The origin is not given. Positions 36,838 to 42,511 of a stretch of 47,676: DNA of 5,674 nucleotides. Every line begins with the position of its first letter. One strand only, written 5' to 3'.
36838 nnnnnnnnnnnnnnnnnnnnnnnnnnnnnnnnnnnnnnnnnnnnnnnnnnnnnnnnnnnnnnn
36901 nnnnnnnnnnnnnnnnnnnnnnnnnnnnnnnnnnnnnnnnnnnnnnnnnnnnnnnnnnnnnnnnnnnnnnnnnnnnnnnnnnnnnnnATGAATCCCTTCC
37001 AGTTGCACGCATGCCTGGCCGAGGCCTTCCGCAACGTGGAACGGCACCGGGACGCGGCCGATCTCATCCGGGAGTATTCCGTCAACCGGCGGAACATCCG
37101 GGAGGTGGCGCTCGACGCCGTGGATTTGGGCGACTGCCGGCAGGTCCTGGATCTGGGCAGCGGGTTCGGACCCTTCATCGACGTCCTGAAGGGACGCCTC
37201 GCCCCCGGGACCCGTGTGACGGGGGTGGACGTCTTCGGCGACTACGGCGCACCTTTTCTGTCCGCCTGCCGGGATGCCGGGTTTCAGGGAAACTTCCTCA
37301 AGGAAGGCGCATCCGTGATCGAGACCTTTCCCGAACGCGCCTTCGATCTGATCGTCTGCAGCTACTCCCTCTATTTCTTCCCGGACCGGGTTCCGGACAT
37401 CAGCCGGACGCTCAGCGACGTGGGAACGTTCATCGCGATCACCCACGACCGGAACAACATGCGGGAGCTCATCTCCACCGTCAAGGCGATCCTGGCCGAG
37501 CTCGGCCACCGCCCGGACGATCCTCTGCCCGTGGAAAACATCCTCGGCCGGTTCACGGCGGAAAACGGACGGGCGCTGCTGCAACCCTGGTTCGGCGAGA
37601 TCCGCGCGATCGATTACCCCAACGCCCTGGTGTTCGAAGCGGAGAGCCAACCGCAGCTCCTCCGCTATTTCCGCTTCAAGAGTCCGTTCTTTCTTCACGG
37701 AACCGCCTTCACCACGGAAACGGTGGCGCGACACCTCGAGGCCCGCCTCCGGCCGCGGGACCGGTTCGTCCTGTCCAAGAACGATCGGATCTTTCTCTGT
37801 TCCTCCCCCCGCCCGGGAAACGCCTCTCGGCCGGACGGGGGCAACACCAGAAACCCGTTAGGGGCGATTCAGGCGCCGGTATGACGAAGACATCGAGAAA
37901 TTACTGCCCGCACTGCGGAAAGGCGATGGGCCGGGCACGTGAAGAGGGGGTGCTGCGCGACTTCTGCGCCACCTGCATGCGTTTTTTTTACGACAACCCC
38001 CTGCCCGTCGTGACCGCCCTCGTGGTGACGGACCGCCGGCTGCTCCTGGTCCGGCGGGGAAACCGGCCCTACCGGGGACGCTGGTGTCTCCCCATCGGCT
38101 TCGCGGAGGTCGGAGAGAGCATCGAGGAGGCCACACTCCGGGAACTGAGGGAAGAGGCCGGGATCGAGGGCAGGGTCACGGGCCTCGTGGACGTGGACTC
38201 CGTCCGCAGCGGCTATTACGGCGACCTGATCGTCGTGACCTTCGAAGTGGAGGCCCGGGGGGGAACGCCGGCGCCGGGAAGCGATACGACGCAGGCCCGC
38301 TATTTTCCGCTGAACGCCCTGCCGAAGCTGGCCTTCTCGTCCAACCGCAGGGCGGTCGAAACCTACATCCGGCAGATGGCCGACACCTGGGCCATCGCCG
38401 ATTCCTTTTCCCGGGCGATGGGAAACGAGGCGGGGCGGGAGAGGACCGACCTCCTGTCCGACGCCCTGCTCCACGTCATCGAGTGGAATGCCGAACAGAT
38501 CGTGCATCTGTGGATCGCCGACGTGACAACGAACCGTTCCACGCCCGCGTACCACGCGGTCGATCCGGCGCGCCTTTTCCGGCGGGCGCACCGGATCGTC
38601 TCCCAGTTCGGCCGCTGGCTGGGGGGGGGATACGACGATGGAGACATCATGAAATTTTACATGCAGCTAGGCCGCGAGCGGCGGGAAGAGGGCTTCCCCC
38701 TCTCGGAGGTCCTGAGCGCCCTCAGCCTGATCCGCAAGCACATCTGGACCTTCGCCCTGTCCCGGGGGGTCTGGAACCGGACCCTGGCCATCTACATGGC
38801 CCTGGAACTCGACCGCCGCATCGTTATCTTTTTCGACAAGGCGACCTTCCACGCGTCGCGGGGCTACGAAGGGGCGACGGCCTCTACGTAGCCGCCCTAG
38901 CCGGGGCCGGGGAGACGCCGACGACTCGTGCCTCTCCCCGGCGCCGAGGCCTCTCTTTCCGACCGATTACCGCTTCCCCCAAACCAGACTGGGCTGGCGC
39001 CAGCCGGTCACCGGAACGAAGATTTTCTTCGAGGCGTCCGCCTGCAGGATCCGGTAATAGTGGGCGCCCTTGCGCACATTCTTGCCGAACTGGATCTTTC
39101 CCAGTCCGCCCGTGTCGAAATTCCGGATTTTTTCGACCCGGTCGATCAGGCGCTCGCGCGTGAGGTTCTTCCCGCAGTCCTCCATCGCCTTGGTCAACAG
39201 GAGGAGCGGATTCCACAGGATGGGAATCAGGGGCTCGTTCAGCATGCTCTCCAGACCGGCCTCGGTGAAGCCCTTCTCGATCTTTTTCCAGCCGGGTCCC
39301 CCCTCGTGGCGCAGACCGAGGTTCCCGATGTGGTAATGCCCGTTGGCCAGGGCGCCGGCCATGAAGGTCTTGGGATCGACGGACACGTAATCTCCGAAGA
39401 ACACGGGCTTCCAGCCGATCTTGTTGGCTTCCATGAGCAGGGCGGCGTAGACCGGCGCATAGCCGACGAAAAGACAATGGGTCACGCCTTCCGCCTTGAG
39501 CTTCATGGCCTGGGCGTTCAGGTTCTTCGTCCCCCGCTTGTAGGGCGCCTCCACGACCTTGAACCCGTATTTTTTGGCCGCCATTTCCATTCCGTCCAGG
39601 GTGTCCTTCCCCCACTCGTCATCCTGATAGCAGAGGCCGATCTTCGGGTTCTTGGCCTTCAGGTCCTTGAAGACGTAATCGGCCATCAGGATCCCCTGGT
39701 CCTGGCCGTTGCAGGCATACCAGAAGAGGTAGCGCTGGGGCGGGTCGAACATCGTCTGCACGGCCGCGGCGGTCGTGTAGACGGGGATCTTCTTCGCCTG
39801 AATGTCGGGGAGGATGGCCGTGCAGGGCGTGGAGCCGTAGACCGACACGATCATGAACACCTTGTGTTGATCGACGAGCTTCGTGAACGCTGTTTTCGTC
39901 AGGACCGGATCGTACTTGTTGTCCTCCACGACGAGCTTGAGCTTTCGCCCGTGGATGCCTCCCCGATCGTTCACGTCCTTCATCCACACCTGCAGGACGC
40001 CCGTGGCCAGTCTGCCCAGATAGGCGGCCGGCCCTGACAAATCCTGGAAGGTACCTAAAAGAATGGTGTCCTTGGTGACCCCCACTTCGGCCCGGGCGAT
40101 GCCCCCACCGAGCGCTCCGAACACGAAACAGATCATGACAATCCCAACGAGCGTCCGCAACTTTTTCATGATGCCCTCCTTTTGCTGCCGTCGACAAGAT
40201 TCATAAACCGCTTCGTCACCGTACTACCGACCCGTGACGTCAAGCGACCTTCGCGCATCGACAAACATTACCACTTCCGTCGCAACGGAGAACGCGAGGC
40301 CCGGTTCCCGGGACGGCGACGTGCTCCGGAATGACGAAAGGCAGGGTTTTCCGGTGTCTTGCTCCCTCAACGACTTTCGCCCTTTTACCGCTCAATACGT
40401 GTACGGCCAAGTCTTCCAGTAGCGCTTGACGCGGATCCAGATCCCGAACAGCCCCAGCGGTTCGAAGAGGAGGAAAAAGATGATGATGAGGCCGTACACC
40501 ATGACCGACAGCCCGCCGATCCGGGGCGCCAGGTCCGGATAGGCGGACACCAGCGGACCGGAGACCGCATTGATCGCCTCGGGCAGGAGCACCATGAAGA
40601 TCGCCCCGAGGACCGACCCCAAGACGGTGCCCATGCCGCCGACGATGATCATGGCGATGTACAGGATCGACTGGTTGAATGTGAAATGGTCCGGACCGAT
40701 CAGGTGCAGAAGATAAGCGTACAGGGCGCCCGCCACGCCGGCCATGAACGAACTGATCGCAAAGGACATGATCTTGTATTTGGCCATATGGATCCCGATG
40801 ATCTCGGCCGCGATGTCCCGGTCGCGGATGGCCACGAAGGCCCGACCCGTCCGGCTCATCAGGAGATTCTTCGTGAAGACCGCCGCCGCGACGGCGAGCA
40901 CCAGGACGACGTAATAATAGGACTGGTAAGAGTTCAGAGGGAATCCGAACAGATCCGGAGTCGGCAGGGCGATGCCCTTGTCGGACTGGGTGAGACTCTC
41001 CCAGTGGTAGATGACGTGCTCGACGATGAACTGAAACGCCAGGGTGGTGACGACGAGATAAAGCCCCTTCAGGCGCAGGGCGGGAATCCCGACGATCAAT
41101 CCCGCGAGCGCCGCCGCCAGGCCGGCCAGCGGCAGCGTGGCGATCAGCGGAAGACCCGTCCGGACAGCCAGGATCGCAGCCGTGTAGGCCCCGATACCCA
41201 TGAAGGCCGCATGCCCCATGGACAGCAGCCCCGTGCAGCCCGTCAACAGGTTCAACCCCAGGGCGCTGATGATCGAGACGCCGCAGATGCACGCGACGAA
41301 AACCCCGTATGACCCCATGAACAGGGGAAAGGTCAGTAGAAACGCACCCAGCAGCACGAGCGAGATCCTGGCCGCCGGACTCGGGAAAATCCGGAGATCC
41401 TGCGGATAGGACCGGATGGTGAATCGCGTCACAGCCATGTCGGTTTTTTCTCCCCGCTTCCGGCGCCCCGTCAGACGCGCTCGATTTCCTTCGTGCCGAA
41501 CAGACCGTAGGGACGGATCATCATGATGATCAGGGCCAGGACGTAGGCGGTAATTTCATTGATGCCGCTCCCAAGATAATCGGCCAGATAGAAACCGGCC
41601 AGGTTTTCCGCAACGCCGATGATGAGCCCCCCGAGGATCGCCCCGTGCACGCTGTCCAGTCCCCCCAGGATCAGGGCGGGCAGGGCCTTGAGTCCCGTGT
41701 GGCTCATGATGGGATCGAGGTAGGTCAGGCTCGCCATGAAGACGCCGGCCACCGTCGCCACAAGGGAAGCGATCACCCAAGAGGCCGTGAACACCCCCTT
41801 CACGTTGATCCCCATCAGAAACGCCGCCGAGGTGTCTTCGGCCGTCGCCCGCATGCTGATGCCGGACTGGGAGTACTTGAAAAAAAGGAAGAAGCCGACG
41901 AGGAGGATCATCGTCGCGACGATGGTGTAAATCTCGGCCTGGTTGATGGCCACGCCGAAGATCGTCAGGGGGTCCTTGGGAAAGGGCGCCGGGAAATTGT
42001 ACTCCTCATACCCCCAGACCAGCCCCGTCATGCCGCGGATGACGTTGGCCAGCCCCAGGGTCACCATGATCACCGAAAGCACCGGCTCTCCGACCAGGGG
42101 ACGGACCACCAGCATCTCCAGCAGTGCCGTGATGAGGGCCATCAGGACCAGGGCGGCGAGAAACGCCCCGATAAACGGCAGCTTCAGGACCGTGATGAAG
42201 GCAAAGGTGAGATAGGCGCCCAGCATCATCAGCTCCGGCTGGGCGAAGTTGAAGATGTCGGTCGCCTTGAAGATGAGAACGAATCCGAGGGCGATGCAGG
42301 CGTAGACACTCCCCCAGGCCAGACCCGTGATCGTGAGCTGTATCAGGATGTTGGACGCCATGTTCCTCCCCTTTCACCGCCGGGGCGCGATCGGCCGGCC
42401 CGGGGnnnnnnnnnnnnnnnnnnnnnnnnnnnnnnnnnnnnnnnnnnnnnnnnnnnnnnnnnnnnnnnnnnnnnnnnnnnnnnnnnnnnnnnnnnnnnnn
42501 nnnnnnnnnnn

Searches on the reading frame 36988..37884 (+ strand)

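Call 35: search_protein_families(library=pfam, proteins=[window:36988-37884:+], max_evalue=0.001)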
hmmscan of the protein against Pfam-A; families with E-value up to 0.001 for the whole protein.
window:36988-37884:+ (298 aa): 5 families
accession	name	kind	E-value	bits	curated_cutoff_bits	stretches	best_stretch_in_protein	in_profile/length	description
PF13649.12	Methyltransf_25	-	8.1e-07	30.1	27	1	53-135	1-82/97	Methyltransferase domain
PF13489.12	Methyltransf_23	-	3.6e-06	27.2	27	1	41-140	24-106/164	Methyltransferase domain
PF08241.18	Methyltransf_11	-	1.8e-05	25.7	21.2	1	54-134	1-76/95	Methyltransferase domain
PF01728.25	FtsJ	-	9.2e-05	22.9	24.1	1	47-127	19-100/181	FtsJ-like methyltransferase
PF08242.18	Methyltransf_12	-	0.00034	21.7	30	0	54-144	1-87/98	Methyltransferase domain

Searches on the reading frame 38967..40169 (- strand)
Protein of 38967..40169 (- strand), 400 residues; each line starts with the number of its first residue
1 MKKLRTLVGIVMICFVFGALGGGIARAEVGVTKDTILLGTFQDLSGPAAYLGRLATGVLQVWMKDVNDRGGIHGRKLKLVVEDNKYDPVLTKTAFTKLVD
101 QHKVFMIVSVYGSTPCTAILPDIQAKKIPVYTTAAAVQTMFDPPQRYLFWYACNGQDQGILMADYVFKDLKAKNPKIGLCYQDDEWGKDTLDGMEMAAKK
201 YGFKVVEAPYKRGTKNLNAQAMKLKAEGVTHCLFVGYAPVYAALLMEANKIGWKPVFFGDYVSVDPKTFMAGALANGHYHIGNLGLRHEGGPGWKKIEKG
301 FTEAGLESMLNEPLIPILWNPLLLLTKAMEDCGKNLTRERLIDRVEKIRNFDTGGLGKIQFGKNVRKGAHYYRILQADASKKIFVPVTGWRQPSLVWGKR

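Call 35: search_protein_families(library=pfam, proteins=[window:38967-40169:-], max_evalue=0.001)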
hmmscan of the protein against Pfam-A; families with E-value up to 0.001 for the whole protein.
window:38967-40169:- (400 aa): 3 families
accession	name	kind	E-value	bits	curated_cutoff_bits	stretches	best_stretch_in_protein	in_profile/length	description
PF13458.12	Peripla_BP_6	-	2.4e-47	162.7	31.7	1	36-380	2-341/343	Periplasmic binding protein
PF01094.35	ANF_receptor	-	1e-08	35.1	25.4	1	63-254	10-203/353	Receptor family ligand binding region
PF13433.12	Peripla_BP_5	-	7.4e-08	32.3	27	1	39-124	4-89/363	Periplasmic binding protein domain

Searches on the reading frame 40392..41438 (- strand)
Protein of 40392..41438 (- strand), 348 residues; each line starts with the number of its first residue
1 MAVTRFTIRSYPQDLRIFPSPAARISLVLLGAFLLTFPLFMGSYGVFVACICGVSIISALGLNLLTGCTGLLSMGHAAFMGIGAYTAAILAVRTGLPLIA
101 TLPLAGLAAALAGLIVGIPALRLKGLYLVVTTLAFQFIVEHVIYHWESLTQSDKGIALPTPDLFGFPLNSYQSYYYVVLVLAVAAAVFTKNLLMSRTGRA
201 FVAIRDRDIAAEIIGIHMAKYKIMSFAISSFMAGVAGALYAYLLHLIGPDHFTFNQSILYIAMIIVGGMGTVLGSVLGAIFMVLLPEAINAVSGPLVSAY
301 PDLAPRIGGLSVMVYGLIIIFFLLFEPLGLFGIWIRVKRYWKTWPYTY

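Call 35: search_protein_families(library=pfam, proteins=[window:40392-41438:-], max_evalue=0.001)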
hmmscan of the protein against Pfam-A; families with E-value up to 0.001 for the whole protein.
window:40392-41438:- (348 aa): 1 family
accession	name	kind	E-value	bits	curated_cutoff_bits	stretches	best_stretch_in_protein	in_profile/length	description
PF02653.21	BPD_transp_2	-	3.3e-42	144.9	26.8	1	54-323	11-269/269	Branched-chain amino acid transport system / permease component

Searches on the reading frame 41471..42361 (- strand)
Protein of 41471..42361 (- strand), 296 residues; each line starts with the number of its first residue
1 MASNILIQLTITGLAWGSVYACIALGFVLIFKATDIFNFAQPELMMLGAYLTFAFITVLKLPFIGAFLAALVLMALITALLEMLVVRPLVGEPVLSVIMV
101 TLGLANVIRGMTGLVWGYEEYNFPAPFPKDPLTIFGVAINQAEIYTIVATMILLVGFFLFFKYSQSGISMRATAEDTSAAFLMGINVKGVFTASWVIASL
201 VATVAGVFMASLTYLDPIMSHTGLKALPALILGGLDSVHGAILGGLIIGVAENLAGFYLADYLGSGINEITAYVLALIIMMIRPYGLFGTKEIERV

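Call 35: search_protein_families(library=pfam, proteins=[window:41471-42361:-], max_evalue=0.001)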
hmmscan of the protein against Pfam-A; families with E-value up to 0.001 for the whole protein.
window:41471-42361:- (296 aa): 1 family
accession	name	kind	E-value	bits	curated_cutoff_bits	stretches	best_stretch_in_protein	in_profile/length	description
PF02653.21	BPD_transp_2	-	1.5e-33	116.5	26.8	1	11-282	3-267/269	Branched-chain amino acid transport system / permease component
